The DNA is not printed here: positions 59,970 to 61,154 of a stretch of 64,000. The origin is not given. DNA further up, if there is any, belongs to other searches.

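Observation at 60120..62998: Catalytically dead YmdB-like phosphoesterase translationally coupled to a CHASE2 adenylate cyclase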

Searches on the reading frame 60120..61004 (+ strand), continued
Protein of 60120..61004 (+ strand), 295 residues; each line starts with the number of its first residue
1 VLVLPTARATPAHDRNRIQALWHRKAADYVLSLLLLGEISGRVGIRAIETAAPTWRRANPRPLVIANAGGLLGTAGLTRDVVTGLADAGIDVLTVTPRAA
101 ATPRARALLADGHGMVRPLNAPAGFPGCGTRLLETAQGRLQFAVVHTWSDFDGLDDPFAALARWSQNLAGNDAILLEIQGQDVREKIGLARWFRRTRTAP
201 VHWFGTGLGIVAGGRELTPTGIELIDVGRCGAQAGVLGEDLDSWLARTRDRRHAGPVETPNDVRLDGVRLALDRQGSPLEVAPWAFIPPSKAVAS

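Call 28: find_related_loci(query=A3, collection=genome_contigs, flank=7000)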
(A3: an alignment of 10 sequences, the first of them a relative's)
Query A3 (261 aa) in genome_contigs; peptide patterns used: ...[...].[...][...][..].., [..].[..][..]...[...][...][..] (x = any residue, [..] = any of these).
600 stretches matched a pattern (row limit reached: there are more); 505 encode a relative of the query (tblastn E <= 1e-3); the best 80 are kept; 80 distinct loci.
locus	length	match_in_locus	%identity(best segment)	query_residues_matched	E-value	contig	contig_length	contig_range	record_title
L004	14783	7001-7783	100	1-261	2e-167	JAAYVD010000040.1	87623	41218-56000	MAG: Candidatus Riflebacteria bacterium isolate AS27yjCOA_28 46150_AS27, whole genome shotgun sequence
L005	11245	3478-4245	41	1-257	2e-51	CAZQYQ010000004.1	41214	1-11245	MAG TPA_asm: uncultured bacterium isolate SRP089250_co1_29 genome assembly, contig: NODE_1297_length_41214_cov_5.701062,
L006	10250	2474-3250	41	1-257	2e-49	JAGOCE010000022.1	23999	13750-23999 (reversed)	Candidatus Ozemobacteraceae bacterium isolate Go_SlDig_bin_287 Go_SlDig_5872_length_23999_cov_8.552237, whole genome sho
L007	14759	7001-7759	43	3-256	1e-48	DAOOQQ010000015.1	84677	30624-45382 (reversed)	MAG TPA_asm: Candidatus Ozemobacteraceae bacterium isolate AMR_MDS_2567 NODE_279_length_84677_cov_8.869845, whole genome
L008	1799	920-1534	37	21-222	9e-28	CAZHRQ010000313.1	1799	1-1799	MAG TPA_asm: uncultured Rhodobacterales bacterium isolate SRP141376_co5_168 genome assembly, contig: NODE_143577_length_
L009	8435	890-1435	35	36-213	4e-23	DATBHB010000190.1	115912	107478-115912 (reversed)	MAG TPA_asm: Xanthobacteraceae bacterium isolate SMAG_U3853 k141_3352693, whole genome shotgun sequence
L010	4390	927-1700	32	3-261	4e-23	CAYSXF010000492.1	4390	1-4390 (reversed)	MAG TPA_asm: uncultured Lentisphaeraceae bacterium isolate binchicken_co2_384 genome assembly, contig: NODE_23158_length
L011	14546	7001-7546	35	36-213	2e-22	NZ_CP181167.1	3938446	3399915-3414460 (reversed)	Nitrobacter sp. TKz-YC01 chromosome, complete genome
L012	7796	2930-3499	37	7-211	3e-22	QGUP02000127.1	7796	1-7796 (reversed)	MAG: Bacillota bacterium isolate ZC4RG38 NODE_9831_length_7796_cov_11.773156, whole genome shotgun sequence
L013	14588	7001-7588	37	3-211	5e-22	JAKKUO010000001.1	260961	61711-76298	MAG: Bacillota bacterium isolate bin 16 NODE_1_length_260961_cov_139.005504, whole genome shotgun sequence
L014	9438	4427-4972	35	36-220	7e-22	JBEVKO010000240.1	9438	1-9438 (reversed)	MAG: Beijerinckiaceae bacterium isolate T4R1BO_autometa_bin_88 T4R1BO_autometa_bin_88_k133_40789697, whole genome shotgu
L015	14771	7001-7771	32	4-257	7e-22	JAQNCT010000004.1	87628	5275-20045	MAG: Acidocella sp. isolate RAIPT19 spades_131, whole genome shotgun sequence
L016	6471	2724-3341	36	4-209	7e-22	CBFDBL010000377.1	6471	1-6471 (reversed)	MAG TPA_asm: uncultured bacterium isolate SRR26215675_binner12_Refined_65 genome assembly, contig: ERZ25073486.13249, wh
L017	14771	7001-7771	33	4-257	2e-21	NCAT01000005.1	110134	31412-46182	MAG: Acidocella sp. 20-57-95 04302015_20_scaffold_77, whole genome shotgun sequence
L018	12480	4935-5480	34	36-213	2e-21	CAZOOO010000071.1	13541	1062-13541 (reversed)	MAG TPA_asm: uncultured Hyphomicrobiales bacterium isolate binchicken_co322_102 genome assembly, contig: NODE_5929_lengt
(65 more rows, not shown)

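Call 34: search_protein_families(library=pfam, proteins=[L002:6227-7924:+, L003:6462-7970:+, L005:1868-3418:+], max_evalue=1)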
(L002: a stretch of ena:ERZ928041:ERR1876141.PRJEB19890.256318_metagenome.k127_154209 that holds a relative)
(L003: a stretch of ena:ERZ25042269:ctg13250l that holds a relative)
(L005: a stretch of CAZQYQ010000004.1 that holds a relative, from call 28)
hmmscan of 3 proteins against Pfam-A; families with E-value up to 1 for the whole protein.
L002:6227-7924:+ (566 aa): 1 family
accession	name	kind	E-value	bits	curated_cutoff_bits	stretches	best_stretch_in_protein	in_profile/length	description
PF16531.10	SAS-6_N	-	0.18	12.4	25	0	398-432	42-75/135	Centriolar protein SAS N-terminal domain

L003:6462-7970:+ (503 aa): 0 families

L005:1868-3418:+ (517 aa): 0 families

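Call 38: predict_structure(alignment_id=A2)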
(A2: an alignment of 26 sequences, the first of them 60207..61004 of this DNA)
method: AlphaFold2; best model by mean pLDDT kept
length: 266 residues; sequences in the alignment: 26
mean_pLDDT: 91.0   pTM: 0.90
mean pLDDT of the five models: 91.0, 90.0, 89.9, 89.8, 88.6
residues with pLDDT >= 90: 197; 70-90: 56; 50-70: 11; < 50: 2
segments of 3 or more residues with pLDDT < 50: none
pLDDT, mean of each block of 10 residues (from residue 1): 96 93 88 93 87 96 96 94 95 95 92 95 89 95 96 96 96 96 84 96 82 85 72 90 95 94 57
secondary structure, 60 per line:
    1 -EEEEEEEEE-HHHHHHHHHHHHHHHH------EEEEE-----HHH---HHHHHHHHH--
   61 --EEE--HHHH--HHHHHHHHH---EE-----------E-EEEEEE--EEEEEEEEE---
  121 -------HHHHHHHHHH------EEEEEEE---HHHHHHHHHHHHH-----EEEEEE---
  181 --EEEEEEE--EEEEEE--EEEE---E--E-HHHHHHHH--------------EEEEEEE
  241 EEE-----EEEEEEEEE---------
elements in order: E2-10 H12-27 E34-38 H50-58 E63-65 H68-71 H74-82 E101-106 E109-117 H128-137 E144-150 H154-166 E172-177 E183-189 E192-197 E200-203 H212-219 E234-243 E249-257

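Call 41: fold_search(model_id=the predicted structure, library=pdb)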
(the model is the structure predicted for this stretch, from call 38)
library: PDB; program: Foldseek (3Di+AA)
matches with E <= 10: 1035; with E <= 0.001: 15
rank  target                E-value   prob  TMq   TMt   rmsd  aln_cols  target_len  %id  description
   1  2cv9_A                1.0e-20  1.00  0.81  0.85   3.2       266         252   27  Crystal structure of a hypothetical protein from Thermus thermophilus HB8 (released 2005-12-01)
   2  1t70_A                9.8e-19  1.00  0.80  0.83   3.2       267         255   24  Crystal structure of a novel phosphatase from Deinococcus radiodurans (released 2004-12-07)
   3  4b2o_A                3.3e-18  1.00  0.81  0.81   3.5       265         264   21  Crystal structure of Bacillus subtilis YmdB, a global regulator of late adaptive responses. (released 2013-07-24)
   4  1t71                  4.1e-17  1.00  0.82  0.78   3.3       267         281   19  Crystal structure of a novel phosphatase Mycoplasma pneumoniaefrom (released 2004-12-07)
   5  6xue_B                4.7e-06  1.00  0.56  0.32   6.4       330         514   12  Human Ecto-5'-nucleotidase (CD73) in complex with A2396 (compound 74 in publication) in the closed form in crystal for (released 2020-04-22)
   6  6xue_A                5.0e-06  1.00  0.56  0.32   6.5       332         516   12  Human Ecto-5'-nucleotidase (CD73) in complex with A2396 (compound 74 in publication) in the closed form in crystal for (released 2020-04-22)
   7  9r0d_B                6.3e-06  1.00  0.56  0.31   6.8       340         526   11  Human CD73 (ecto 5'-nucleotidase) in complex with compound 7 (released 2025-11-12)
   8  6xug_A                7.4e-06  1.00  0.56  0.32   6.6       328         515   11  Human Ecto-5'-nucleotidase (CD73) in complex with A2410 (compound 53 in publication) in the closed form in crystal for (released 2020-04-22)
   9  3zu0_A                7.4e-06  1.00  0.55  0.29   5.7       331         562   10  Structure of Haemophilus influenzae NAD nucleotidase (NadN) (released 2011-12-14)
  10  2z1a                  1.0e-05  1.00  0.54  0.31   6.8       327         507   13  Crystal structure of 5'-nucleotidase precursor from Thermus thermophilus HB8 (released 2007-11-13)
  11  3qfk                  1.1e-05  1.00  0.57  0.33   5.2       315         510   11  2.05 Angstrom Crystal Structure of Putative 5'-Nucleotidase from Staphylococcus aureus in complex with alpha-ketoglutara (released 2011-02-09)
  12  8znz_A                1.1e-05  1.00  0.53  0.30   7.0       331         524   10  CD73 bound with HB0045 (released 2025-02-05)
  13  3ztv                  1.2e-05  1.00  0.53  0.28   5.8       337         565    9  Structure of Haemophilus influenzae NAD nucleotidase (NadN) (released 2011-12-14)
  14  6hxw_A                2.0e-05  1.00  0.54  0.30   6.5       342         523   12  structure of human CD73 in complex with antibody IPH53 (released 2019-08-28)
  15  3ive                  3.5e-05  1.00  0.53  0.31   6.9       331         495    8  Putative 5'-Nucleotidase (c4898) from Escherichia Coli in complex with Cytidine (released 2009-09-29)
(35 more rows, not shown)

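Call 52: find_related_loci(query=A3, collection=metagenome_contigs, flank=5000)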
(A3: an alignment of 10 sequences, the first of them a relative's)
Query A3 (261 aa) in metagenome_contigs; peptide patterns used: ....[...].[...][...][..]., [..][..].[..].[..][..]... (x = any residue, [..] = any of these).
600 stretches matched a pattern (row limit reached: there are more); 361 encode a relative of the query (tblastn E <= 1e-3); the best 80 are kept; 80 distinct loci.
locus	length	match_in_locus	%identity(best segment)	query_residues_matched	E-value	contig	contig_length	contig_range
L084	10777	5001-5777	40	1-257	6e-54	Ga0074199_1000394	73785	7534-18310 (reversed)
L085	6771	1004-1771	41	1-257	9e-52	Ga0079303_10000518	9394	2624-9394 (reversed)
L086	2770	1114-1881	41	1-257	7e-52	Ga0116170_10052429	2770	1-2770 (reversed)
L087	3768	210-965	42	8-257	3e-50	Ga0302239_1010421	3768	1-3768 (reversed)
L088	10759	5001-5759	43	3-256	6e-49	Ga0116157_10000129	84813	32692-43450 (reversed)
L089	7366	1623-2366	36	1-248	6e-46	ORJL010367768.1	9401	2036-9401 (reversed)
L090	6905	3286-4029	26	1-246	8e-28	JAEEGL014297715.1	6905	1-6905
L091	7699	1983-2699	26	1-237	2e-25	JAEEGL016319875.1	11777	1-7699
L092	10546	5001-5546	37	36-213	6e-24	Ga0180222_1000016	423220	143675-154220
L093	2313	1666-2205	37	36-211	4e-24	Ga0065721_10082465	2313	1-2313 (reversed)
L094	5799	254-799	36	36-213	2e-23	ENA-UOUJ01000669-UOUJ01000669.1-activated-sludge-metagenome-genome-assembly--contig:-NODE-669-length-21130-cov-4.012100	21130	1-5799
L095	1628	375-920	36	36-213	2e-23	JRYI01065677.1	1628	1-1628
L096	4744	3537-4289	34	6-257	7e-23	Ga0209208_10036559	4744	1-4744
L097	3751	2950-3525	37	21-213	1e-22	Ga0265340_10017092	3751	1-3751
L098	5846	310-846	38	36-210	3e-22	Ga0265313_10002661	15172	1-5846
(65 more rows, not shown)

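Call 71: search_protein_families(library=padloc, proteins=[window:60207-61004:+, L005:1868-3418:+], max_evalue=0.01)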
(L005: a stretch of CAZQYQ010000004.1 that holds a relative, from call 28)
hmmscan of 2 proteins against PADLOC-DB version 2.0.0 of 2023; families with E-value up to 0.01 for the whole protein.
window:60207-61004:+ (266 aa): 0 families

L005:1868-3418:+ (517 aa): 0 families
